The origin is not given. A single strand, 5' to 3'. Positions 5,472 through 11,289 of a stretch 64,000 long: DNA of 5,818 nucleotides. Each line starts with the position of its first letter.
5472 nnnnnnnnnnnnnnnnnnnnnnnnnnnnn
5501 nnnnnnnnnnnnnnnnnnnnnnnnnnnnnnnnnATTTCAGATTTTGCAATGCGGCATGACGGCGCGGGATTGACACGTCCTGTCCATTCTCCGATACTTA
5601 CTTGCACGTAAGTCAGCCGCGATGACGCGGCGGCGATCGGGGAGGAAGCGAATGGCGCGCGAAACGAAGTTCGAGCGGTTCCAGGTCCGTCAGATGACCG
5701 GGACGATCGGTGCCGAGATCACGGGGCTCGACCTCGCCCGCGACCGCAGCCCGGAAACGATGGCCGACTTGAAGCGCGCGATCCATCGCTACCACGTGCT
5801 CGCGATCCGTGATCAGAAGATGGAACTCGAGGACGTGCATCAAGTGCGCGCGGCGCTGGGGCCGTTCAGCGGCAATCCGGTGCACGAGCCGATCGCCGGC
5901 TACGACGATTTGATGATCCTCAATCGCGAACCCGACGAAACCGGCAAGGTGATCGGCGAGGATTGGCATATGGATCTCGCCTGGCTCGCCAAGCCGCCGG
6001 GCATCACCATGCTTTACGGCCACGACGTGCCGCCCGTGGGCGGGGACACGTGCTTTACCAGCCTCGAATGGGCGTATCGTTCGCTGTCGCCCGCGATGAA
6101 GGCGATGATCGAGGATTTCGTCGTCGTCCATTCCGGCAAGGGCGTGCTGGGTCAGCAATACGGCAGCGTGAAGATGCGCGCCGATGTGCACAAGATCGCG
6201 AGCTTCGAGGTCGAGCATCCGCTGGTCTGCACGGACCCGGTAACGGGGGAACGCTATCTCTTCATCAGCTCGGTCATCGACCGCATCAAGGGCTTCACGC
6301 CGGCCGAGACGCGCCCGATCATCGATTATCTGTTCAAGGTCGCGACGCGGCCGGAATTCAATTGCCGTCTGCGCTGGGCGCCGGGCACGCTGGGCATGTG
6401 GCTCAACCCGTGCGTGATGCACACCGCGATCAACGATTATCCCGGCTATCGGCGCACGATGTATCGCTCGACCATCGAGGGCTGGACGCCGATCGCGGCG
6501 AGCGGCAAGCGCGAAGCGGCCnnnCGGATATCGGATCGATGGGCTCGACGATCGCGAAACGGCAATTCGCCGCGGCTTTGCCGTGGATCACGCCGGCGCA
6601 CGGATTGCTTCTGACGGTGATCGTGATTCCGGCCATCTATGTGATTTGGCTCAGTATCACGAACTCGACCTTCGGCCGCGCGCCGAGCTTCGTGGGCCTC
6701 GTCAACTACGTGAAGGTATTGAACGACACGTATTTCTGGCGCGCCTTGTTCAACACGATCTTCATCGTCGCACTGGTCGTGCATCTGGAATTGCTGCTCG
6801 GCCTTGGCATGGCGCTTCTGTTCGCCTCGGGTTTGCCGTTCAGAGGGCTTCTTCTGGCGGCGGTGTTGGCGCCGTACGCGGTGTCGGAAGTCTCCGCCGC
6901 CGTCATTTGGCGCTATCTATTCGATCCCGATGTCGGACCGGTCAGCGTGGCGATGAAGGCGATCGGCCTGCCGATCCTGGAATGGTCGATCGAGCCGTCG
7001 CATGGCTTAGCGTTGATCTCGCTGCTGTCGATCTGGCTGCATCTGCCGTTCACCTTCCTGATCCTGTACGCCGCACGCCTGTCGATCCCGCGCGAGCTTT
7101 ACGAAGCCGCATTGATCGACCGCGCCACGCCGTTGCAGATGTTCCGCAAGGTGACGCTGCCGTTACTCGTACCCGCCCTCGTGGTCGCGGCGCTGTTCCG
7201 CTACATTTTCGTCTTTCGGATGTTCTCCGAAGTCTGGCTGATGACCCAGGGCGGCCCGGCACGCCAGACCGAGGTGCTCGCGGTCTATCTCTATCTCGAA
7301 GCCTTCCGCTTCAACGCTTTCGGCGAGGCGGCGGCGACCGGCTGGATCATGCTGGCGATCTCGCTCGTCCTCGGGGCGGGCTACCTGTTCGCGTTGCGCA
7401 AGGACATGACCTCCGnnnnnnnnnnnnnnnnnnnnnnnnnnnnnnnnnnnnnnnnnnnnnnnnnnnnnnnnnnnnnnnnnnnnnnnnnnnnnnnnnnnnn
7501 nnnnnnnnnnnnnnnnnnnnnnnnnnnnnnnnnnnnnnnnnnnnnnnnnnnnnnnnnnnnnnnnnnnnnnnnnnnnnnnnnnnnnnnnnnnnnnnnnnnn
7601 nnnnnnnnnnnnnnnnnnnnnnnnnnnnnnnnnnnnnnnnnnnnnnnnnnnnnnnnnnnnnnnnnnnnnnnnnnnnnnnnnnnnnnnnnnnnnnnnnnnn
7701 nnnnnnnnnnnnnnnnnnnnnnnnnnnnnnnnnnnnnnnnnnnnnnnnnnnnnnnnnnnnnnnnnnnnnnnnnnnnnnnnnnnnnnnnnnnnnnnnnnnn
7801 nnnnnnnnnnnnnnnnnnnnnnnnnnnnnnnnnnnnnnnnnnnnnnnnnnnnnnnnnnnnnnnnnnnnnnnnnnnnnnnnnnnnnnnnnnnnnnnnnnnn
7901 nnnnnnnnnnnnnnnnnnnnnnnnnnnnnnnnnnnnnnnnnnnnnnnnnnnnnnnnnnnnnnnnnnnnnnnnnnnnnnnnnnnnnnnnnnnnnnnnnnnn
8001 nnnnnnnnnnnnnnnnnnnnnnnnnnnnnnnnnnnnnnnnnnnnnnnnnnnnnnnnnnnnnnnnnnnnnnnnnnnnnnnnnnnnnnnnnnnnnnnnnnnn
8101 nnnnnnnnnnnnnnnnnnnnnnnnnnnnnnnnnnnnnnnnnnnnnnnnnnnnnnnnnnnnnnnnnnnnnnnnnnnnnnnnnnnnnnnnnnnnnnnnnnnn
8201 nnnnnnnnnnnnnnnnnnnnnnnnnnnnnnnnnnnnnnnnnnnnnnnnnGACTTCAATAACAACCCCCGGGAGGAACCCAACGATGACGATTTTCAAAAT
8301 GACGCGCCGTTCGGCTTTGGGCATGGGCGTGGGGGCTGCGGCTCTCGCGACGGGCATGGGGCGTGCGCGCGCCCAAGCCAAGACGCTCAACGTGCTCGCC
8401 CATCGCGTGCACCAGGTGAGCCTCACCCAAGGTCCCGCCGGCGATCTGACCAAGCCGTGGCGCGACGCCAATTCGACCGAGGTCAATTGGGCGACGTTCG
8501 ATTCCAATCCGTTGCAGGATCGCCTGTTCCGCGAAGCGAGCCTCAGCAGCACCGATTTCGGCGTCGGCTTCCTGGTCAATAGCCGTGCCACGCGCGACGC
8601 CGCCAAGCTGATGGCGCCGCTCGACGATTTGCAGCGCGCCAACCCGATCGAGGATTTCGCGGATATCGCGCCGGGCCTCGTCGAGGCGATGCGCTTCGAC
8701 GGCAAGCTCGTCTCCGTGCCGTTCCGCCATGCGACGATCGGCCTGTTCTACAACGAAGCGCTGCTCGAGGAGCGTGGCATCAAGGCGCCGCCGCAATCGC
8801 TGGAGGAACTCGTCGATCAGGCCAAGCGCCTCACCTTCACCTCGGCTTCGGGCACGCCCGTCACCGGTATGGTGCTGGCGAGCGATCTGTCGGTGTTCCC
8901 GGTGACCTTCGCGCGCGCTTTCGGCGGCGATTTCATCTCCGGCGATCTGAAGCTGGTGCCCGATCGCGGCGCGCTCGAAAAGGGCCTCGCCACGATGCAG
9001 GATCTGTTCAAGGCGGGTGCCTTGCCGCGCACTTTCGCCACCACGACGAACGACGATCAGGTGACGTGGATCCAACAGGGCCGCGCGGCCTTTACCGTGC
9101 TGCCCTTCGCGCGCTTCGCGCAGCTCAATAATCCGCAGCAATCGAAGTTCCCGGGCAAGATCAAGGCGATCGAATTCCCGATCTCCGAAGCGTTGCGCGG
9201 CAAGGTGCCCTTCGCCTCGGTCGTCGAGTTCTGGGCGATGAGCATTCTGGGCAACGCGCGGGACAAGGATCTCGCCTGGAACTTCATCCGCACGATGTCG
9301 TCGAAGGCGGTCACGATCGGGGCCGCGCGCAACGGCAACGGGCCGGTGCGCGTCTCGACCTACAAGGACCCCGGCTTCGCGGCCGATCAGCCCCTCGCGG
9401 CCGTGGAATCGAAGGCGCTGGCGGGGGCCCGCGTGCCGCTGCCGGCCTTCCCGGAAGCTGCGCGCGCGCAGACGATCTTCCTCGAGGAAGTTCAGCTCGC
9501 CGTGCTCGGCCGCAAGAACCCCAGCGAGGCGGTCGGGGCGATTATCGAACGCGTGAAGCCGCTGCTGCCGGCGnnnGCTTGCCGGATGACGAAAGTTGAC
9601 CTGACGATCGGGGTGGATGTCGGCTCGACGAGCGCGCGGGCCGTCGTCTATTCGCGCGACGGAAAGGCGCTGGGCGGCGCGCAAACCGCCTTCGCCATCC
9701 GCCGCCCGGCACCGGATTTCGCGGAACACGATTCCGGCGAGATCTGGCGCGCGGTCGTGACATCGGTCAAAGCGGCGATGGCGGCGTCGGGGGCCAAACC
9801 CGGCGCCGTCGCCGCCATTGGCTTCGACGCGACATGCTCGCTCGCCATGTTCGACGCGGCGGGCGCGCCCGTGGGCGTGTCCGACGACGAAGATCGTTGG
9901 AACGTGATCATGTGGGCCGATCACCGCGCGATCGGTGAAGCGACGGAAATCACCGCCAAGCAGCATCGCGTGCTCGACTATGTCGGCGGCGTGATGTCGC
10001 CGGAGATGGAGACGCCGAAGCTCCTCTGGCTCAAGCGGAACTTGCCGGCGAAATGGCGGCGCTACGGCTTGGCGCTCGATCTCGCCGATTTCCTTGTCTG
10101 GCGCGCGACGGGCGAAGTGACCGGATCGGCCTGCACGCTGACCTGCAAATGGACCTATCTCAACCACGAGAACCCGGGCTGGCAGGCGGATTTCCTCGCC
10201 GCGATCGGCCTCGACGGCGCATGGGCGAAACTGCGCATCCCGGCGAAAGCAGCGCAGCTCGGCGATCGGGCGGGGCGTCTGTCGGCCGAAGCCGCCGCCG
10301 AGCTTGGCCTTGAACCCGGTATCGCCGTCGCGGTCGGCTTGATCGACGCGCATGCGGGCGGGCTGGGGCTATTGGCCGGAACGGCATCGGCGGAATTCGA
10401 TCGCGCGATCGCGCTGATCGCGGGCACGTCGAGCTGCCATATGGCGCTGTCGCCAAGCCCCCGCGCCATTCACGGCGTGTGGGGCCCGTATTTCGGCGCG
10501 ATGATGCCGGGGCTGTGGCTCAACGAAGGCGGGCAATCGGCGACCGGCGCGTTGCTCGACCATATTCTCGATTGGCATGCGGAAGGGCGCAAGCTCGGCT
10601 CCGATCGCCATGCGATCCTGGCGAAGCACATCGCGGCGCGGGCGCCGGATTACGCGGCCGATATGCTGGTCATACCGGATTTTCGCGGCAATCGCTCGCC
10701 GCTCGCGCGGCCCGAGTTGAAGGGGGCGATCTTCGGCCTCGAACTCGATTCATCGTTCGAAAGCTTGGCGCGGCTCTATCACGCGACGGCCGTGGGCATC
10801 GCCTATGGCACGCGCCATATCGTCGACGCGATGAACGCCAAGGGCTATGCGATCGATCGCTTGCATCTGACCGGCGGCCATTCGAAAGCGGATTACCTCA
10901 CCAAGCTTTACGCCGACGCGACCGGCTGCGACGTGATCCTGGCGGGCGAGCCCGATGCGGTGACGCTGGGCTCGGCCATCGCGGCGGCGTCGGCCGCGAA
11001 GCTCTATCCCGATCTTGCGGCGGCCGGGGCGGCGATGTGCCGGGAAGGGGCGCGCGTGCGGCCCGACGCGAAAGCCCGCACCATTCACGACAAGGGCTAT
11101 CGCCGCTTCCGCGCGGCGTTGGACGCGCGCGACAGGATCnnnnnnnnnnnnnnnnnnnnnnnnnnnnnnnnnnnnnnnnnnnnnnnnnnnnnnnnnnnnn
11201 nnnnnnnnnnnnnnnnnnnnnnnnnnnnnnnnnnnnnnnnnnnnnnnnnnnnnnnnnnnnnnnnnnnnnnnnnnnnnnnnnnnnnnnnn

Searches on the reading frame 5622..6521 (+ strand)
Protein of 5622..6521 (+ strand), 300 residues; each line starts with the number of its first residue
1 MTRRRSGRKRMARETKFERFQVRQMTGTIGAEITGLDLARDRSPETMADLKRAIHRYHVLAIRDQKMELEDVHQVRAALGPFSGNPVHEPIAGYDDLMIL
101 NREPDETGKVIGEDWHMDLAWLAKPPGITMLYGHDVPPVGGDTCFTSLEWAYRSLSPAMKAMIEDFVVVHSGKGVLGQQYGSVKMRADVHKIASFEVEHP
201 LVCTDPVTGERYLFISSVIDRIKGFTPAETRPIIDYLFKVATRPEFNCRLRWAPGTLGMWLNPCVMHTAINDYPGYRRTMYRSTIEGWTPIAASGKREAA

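Call 33: search_protein_families(library=ncbifam, proteins=[window:5622-6521:+], max_evalue=0.00001)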
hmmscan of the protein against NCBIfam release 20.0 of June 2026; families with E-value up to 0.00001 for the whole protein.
window:5622-6521:+ (300 aa): 3 families
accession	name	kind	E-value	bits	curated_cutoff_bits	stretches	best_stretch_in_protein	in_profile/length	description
NF007104.0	PRK09553.1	equivalog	2.1e-46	158.4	313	1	18-291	3-279/282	taurine dioxygenase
NF045815.1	Neo-PentlctneFsynPtlD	equivalog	2.9e-16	59.6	550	1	27-281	9-282/301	neopentalenolactone/pentalenolactone F synthase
NF049937.1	CMthFAOxDecarbScoE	equivalog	1.2e-15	57.4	400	1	24-218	6-208/295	(3R)-3-[(carboxymethyl)amino]fatty acid oxygenase/decarboxylase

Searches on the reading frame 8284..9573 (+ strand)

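Call 7: search_protein_families(library=pfam, proteins=[window:8284-9573:+])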
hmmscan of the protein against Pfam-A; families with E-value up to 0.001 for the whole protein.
window:8284-9573:+ (430 aa): 2 families
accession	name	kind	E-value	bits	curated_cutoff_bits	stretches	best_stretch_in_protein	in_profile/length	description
PF13416.11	SBP_bac_8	-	1.6e-18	67.9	27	1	62-369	9-275/279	Bacterial extracellular solute-binding protein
PF01547.30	SBP_bac_1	-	7.1e-18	66.1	26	1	106-343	66-305/307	Bacterial extracellular solute-binding protein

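Call 33: search_protein_families(library=ncbifam, proteins=[window:8284-9573:+], max_evalue=0.00001)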
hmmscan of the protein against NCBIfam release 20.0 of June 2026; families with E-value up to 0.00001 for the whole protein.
window:8284-9573:+ (430 aa): 0 families

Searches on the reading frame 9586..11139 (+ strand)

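Call 7: search_protein_families(library=pfam, proteins=[window:9586-11139:+])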
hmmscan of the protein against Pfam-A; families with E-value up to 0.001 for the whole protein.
window:9586-11139:+ (518 aa): 3 families
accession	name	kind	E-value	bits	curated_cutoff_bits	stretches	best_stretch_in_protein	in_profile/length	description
PF02782.22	FGGY_C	-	4.7e-52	177.1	27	1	276-471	2-198/198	FGGY family of carbohydrate kinases, C-terminal domain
PF00370.27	FGGY_N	-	3.4e-29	102.6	28.8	1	7-261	2-245/245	FGGY family of carbohydrate kinases, N-terminal domain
PF01869.26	BcrAD_BadFG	-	5.1e-05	23.4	31.5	1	8-78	1-65/271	BadF/BadG/BcrA/BcrD ATPase family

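Call 33: search_protein_families(library=ncbifam, proteins=[window:9586-11139:+], max_evalue=0.00001)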
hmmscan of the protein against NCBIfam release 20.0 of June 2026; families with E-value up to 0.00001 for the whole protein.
window:9586-11139:+ (518 aa): 12 families
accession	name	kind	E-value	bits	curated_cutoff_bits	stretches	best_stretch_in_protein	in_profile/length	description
TIGR01315.1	5C_CHO_kinase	subfamily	1.9e-147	492.2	408.7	1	7-511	2-533/541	FGGY family pentulose kinase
NF003154.0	PRK04123.1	equivalog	4.1e-81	273.4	428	1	5-512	4-534/554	ribulokinase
TIGR01234.1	L-ribulokinase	equivalog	6.2e-59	200.2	583.25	1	6-510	2-525/536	ribulokinase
TIGR01312.1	XylB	equivalog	1.6e-46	158.9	380.25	1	8-511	1-479/481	xylulokinase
TIGR01311.1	glycerol_kin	equivalog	1.2e-31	109.6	590.35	2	345-513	327-491/496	glycerol kinase GlpK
NF000756.0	PRK00047.1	subfamily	1.2e-29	103.1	498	2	348-511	332-490/502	glycerol kinase GlpK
NF011601.0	PRK15027.1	equivalog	1.1e-25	90.1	912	1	7-504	2-468/484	xylulokinase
TIGR01314.1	gntK_FGGY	equivalog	3.9e-25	88.3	648.55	1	8-479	3-458/505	gluconokinase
NF008187.0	PRK10939.1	equivalog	7.3e-24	84.3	528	2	8-262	7-252/521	autoinducer-2 kinase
TIGR02628.1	fuculo_kin_coli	equivalog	2.8e-11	43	470.9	1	8-251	4-236/465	L-fuculokinase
NF007925.0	PRK10640.1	equivalog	2.2e-06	26.4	639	0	413-463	384-433/489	rhamnulokinase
TIGR02627.1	rhamnulo_kin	equivalog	4.5e-06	25.5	527.95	0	412-465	377-429/454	rhamnulokinase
